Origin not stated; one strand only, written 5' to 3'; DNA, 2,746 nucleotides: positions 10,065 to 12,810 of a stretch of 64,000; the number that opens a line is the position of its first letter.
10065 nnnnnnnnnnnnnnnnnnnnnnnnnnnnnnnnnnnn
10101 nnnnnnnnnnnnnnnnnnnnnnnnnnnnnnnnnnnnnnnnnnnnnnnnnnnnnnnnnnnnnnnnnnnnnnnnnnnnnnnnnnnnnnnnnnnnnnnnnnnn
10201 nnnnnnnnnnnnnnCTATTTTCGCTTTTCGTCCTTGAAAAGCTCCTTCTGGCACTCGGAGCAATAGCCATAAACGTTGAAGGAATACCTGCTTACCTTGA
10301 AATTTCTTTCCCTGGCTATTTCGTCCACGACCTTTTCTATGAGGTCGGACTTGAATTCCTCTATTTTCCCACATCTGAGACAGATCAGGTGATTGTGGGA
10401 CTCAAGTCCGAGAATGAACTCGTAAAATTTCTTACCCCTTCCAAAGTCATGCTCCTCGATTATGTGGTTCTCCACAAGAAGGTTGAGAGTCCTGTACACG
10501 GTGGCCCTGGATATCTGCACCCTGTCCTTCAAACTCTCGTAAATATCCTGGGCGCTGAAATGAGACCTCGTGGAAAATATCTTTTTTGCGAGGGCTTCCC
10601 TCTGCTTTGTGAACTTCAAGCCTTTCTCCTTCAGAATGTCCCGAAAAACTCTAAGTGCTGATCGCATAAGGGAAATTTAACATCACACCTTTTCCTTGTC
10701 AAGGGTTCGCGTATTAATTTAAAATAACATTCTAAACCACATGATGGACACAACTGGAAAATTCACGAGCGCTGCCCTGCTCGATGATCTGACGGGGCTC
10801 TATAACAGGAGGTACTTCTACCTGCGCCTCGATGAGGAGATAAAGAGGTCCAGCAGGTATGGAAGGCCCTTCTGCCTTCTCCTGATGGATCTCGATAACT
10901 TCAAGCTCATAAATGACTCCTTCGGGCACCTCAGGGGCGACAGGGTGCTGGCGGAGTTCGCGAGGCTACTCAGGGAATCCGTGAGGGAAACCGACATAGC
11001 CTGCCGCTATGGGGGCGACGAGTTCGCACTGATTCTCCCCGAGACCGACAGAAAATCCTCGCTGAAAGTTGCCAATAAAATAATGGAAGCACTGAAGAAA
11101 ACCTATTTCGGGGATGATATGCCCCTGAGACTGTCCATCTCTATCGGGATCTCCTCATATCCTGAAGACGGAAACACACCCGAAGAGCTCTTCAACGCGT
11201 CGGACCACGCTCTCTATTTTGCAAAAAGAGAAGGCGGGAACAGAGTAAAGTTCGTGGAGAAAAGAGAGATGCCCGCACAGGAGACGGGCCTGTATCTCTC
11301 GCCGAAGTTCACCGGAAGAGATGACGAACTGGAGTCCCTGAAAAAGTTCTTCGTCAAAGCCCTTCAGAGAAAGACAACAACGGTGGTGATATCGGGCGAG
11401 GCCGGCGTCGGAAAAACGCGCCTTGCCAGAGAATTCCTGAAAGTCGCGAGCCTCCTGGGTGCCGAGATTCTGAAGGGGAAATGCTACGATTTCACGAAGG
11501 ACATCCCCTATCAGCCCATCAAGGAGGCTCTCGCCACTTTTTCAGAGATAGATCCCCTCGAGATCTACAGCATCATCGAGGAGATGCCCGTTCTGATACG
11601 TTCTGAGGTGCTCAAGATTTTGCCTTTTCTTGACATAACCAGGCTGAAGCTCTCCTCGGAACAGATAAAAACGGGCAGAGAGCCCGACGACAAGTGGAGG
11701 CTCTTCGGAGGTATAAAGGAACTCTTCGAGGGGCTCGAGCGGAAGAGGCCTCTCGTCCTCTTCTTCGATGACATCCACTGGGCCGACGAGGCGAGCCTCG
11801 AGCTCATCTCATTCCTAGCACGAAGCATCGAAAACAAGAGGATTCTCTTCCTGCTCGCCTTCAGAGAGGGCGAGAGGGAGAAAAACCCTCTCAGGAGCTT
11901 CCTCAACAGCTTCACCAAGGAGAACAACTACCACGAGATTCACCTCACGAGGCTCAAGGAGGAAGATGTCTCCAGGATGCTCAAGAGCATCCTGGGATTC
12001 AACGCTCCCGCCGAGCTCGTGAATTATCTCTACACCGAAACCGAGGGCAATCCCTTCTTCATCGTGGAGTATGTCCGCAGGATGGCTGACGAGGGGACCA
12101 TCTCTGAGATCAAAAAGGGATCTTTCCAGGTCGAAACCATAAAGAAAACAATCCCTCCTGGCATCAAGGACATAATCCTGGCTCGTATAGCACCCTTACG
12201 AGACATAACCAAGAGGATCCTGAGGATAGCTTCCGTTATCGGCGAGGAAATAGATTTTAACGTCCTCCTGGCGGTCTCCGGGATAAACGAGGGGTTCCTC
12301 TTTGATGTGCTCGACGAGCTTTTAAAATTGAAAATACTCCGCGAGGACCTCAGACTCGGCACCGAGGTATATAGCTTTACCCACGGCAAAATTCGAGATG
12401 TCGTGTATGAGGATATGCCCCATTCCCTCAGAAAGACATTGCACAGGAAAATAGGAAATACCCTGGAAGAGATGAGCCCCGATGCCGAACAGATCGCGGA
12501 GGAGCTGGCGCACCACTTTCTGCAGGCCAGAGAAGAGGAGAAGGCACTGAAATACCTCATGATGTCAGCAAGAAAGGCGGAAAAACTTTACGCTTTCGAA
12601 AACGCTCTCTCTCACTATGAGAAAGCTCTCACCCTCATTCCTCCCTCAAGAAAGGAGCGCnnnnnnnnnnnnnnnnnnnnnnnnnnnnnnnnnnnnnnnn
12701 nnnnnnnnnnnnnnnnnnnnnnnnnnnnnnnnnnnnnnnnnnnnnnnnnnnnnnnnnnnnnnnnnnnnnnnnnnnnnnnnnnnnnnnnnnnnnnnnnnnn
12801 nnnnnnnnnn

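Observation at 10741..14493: GGDEF diguanylate cyclase fused to a STAND NTPase and a TPR sensor array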

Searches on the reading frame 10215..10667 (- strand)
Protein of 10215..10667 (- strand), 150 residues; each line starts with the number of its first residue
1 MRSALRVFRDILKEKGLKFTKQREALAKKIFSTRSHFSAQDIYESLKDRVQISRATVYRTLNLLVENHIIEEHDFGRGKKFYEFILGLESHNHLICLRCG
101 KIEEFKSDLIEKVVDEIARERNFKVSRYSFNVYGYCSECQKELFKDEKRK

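Call 12: search_protein_families(library=pfam, proteins=[window:10215-10667:-], max_evalue=0.00001)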
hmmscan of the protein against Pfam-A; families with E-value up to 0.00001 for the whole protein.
window:10215-10667:- (150 aa): 1 family
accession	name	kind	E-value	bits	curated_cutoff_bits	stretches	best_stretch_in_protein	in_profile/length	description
PF01475.25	FUR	-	2.3e-33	115.3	23.1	1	14-133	1-121/121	Ferric uptake regulator family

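Call 70: search_protein_families(library=padloc, proteins=[window:10215-10667:-], max_evalue=0.001)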
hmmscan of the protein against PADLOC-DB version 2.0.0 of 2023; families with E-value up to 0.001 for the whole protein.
window:10215-10667:- (150 aa): 0 families

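Call 74: search_protein_families(library=ncbifam, proteins=[window:10215-10667:-], max_evalue=0.00001)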
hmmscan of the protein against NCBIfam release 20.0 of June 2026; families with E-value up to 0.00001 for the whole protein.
window:10215-10667:- (150 aa): 10 families
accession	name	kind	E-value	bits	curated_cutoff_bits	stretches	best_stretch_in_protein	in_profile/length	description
NF051892.1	TransRegFurBacil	equivalog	1.9e-29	102.6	220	1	4-142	4-146/149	ferric iron uptake transcriptional regulator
NF052545.1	TransRegPerRClab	equivalog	5.9e-28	97.6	180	1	9-142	5-137/138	transcriptional regulator PerR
NF006999.0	PRK09462.1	equivalog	6.5e-26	90.7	146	1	11-140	7-137/148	ferric iron uptake transcriptional regulator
NF051891.1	TransRegFurHelico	equivalog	7.3e-25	87.6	200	1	4-141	10-147/148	ferric iron uptake transcriptional regulator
NF047406.1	TransRegPerRTherm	equivalog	5.8e-15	55.7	200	1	18-143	5-129/130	manganese-dependent transcriptional regulator PerR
NF008646.0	PRK11639.1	equivalog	6e-12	45.6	167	1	10-141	15-148/171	zinc uptake transcriptional repressor Zur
NF047462.1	FUR_perox_PerRA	exception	5.3e-11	43.2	200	1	8-124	8-125/142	peroxide-responsive transcriptional repressor PerRA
NF045678.1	TransRegIrrA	equivalog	8.7e-10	38.6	150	1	7-109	8-110/138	iron response transcriptional regulator IrrA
NF045677.1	FeRespRegIrr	equivalog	1.4e-09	38.1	170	1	10-95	2-87/127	Fur family transcriptional regulator Irr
NF047461.1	FUR_perox_PerRB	exception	5.1e-08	32.9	250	1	12-112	21-121/143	peroxide-responsive transcriptional repressor PerRB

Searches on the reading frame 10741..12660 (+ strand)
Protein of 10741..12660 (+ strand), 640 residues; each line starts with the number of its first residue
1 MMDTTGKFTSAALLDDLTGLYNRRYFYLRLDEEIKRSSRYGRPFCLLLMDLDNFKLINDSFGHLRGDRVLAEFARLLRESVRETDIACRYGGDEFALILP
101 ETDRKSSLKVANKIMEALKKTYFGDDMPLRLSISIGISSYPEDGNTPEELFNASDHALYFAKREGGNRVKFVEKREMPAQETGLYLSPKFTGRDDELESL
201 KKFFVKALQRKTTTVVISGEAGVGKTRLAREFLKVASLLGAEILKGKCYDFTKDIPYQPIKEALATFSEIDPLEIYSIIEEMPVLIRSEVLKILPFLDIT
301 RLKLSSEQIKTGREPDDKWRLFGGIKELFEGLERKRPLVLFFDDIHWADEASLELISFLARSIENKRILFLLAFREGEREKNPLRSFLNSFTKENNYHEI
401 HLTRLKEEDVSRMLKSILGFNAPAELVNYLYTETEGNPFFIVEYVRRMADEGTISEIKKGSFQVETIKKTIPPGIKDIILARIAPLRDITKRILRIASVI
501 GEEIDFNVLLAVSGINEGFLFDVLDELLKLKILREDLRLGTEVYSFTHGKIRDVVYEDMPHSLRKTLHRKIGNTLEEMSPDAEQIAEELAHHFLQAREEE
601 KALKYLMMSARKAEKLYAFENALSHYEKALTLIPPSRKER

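Call 76: search_dna_similar(query=window:10741-12660:+, collection=plasmids, mode=protein, max_rows=15, max_evalue=1e-10)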
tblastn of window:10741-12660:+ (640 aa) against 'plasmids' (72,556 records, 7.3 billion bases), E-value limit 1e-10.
The search stops at 5000 records and this limit was reached: more records match than are counted here, and every count below describes the 5000 best-scoring records only.
Records with a match: at least 5000; places in all: 11303; records where one place covers at least 80% of the query: 0.
Best place of each record, by identity: <60% 5000.
By first word of the organism name: Klebsiella 1919; Rhizobium 495; Sinorhizobium 189; Pantoea 178; Pseudomonas 172; Escherichia 165; Enterobacter 154; Ralstonia 140; Agrobacterium 100; Burkholderia 77; and 241 more.
By predicted mobility (MOB-suite, as given by PLSDB): non-mobilizable 2292; conjugative 1992; mobilizable 716.
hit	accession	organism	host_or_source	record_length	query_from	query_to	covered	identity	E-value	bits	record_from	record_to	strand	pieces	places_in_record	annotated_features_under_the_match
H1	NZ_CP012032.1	Leptospira borgpetersenii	Rattus,animal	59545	189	634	70%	32.0%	2e-45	181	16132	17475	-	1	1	adenylate/guanylate cyclase domain-containing protein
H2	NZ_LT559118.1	Nonomuraea gerenzanensis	-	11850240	161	632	74%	30.1%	2e-50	196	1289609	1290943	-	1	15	none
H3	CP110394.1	Burkholderia sp. JSH-S8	Tetrastigma hemsleyanum Diels et Gilg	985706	134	640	79%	26.0%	4e-24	116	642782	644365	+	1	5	AAA family ATPase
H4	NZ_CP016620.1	Microvirga ossetica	Vicia alpestris,cell culture,nodules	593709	160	640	75%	27.3%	2e-34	148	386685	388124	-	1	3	AAA family ATPase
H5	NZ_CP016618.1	Microvirga ossetica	Vicia alpestris,cell culture,nodules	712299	186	633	70%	29.3%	1e-36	154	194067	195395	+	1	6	adenylate/guanylate cyclase domain-containing protein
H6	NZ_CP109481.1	Streptomyces sp. NBC_01450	-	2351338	160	610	70%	28.8%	3e-34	147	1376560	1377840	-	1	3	none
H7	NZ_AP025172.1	Cupriavidus sp. P-10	-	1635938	189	640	71%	28.3%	5e-36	153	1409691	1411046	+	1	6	none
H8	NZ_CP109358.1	Streptomyces sp. NBC_01562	-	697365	187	605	65%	30.5%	1e-34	149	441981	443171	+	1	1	LuxR family transcriptional regulator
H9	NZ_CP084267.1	Caballeronia sp. Lep1P3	Leptoglossus zonatus,Cell culture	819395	176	632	71%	27.9%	1e-35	151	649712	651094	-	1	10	AAA family ATPase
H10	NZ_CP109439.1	Streptomyces sp. NBC_01483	-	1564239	187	605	65%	30.3%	5e-34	147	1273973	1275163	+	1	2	none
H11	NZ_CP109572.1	Streptomyces anthocyanicus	-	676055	186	610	66%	29.5%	2e-31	139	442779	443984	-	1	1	AAA family ATPase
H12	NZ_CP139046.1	Streptomyces sp. KN37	whole organism,Kanas soil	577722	156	630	74%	26.3%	4e-31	137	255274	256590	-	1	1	hypothetical protein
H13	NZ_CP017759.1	Cupriavidus necator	whole organism,soil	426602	189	633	70%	28.1%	1e-28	130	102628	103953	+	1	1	adenylate/guanylate cyclase domain-containing protein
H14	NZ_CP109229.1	Streptomyces anthocyanicus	-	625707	186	605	66%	29.6%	6e-31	137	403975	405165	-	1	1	AAA family ATPase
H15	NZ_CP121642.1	Rhizobium sp. CC1099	Onobrychis viciifolia,cell culture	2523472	187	634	70%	27.7%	2e-32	142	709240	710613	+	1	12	none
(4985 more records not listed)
